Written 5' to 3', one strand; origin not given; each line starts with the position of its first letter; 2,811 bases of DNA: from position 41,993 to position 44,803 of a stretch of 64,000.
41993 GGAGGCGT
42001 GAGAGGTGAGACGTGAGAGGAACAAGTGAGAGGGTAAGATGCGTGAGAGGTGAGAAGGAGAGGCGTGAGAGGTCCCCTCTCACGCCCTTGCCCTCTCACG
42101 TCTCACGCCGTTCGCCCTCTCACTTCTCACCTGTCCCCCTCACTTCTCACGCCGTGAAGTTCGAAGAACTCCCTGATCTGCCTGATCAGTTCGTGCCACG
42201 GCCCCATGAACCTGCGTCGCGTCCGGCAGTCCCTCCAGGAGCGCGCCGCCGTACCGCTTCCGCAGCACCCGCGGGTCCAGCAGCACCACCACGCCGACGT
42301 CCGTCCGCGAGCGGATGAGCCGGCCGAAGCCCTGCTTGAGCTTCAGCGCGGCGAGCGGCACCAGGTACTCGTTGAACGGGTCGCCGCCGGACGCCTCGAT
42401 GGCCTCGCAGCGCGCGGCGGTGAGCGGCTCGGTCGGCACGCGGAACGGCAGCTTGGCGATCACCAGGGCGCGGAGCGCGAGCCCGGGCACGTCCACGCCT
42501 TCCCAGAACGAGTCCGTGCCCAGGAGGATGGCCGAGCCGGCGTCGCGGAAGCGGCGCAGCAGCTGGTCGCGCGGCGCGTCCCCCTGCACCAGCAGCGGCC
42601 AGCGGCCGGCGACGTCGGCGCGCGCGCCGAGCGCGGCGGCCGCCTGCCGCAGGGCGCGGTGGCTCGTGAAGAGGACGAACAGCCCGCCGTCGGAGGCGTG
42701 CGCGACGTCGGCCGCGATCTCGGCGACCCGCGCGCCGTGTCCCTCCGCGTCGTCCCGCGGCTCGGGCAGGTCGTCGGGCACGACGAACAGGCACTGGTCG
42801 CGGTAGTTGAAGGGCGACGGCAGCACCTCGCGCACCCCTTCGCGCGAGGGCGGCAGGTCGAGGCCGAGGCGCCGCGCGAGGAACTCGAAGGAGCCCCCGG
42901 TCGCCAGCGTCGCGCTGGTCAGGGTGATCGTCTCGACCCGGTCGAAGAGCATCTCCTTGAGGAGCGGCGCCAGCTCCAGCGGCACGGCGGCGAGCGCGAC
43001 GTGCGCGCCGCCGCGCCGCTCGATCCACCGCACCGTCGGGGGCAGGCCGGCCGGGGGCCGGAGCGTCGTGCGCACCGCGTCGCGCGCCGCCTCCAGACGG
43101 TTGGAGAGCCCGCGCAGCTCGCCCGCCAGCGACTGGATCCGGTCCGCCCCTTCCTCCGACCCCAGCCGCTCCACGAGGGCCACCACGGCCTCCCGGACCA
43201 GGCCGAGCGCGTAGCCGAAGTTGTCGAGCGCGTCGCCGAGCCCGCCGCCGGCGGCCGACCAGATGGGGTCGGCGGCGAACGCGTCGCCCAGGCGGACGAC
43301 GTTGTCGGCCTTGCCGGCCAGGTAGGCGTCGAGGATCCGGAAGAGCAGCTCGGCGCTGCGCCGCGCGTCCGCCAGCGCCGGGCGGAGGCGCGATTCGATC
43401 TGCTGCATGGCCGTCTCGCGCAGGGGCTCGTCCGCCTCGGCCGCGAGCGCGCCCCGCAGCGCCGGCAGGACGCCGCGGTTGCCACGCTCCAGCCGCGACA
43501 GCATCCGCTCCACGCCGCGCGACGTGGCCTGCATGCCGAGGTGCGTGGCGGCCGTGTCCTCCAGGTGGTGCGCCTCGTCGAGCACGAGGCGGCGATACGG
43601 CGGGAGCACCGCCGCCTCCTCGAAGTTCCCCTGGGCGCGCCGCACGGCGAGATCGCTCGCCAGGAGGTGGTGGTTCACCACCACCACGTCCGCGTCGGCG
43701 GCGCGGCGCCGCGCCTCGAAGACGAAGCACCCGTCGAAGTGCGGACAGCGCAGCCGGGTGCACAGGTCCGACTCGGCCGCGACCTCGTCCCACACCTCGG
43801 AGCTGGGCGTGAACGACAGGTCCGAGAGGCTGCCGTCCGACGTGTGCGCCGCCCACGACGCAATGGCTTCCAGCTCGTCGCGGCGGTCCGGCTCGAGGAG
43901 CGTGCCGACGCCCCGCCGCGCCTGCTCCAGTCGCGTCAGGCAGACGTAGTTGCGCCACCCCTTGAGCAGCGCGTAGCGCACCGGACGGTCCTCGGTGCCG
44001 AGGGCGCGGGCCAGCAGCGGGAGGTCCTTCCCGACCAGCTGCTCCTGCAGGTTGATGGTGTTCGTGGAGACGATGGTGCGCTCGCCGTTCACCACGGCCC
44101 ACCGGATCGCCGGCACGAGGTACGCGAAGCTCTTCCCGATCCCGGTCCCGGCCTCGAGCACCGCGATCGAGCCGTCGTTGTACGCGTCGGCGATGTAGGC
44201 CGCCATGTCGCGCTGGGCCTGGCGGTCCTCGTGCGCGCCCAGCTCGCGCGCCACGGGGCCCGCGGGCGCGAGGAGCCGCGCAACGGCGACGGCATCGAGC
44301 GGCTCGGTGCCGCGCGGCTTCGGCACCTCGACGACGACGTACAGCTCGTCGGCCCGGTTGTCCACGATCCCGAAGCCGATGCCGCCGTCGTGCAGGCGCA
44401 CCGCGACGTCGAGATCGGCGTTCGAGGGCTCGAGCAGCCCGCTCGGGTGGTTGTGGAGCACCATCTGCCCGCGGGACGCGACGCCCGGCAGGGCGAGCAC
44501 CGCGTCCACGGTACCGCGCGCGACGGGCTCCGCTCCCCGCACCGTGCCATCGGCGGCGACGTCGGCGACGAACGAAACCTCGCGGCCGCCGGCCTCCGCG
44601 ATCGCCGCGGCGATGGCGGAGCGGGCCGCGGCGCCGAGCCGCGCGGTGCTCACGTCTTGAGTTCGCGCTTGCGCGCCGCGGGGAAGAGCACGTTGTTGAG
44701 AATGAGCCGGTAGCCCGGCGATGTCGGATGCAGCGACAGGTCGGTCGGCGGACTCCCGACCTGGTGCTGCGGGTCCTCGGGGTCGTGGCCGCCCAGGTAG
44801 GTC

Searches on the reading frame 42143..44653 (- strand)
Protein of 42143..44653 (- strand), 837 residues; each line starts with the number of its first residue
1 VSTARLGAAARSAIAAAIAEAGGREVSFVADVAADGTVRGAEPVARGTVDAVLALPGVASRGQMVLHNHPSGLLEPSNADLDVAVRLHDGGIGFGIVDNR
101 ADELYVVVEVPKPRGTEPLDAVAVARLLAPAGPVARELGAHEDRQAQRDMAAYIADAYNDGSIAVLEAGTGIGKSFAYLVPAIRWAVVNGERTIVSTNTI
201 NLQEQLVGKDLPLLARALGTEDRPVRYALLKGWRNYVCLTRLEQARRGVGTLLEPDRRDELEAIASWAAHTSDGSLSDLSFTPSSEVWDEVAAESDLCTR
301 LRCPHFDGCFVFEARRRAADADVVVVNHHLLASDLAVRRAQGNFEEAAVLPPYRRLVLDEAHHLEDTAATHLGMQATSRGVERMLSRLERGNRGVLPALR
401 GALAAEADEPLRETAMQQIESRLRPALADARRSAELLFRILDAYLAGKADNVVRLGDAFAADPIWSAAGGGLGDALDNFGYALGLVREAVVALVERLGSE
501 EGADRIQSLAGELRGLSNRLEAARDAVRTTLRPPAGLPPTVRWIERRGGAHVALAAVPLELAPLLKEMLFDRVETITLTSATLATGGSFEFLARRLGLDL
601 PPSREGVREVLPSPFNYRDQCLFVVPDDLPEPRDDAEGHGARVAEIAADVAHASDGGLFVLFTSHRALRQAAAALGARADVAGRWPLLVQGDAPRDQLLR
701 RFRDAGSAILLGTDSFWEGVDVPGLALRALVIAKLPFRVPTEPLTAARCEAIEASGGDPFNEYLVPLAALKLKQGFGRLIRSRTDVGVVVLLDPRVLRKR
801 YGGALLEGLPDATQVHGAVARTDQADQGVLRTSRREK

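Call 82: search_protein_families(library=ncbifam, proteins=[window:42143-44653:-], max_evalue=0.01)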
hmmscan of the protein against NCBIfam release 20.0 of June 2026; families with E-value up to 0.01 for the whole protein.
window:42143-44653:- (837 aa): 9 families
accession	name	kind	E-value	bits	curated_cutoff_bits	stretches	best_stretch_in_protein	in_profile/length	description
NF053712.1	repair_DEAH_YoaA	equivalog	6.2e-170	567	680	2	504-815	329-619/630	DNA repair helicase YoaA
NF005981.0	PRK08074.1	equivalog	3e-130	435.9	789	1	137-820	252-919/931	ATP-dependent DNA helicase DinG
NF008729.0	PRK11747.1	equivalog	1.1e-125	420.8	598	1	140-811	23-696/703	ATP-dependent DNA helicase DinG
TIGR01407.1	dinG_rel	hypoth_equivalog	4.6e-93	313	547.7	1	142-818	245-876/889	putative DnaQ family exonuclease/DinG family helicase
NF005569.0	PRK07246.1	equivalog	9.2e-38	130.1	794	2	626-816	618-804/820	bifunctional DnaQ family exonuclease/ATP-dependent helicase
TIGR03117.2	cas_csf4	equivalog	2.6e-28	98.7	400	3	141-339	127-321/800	type IV CRISPR-associated DEAD/DEAH-box helicase Csf4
TIGR00604.1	rad3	subfamily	8.8e-13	47.7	246.95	2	707-800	584-680/706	DNA repair helicase (rad3)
NF000642.1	PRK00024.1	equivalog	3.5e-05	23.6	180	1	36-91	133-185/212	RadC family protein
TIGR00608.1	radc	subfamily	0.0012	18.7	133.85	1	63-91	163-191/218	RadC family protein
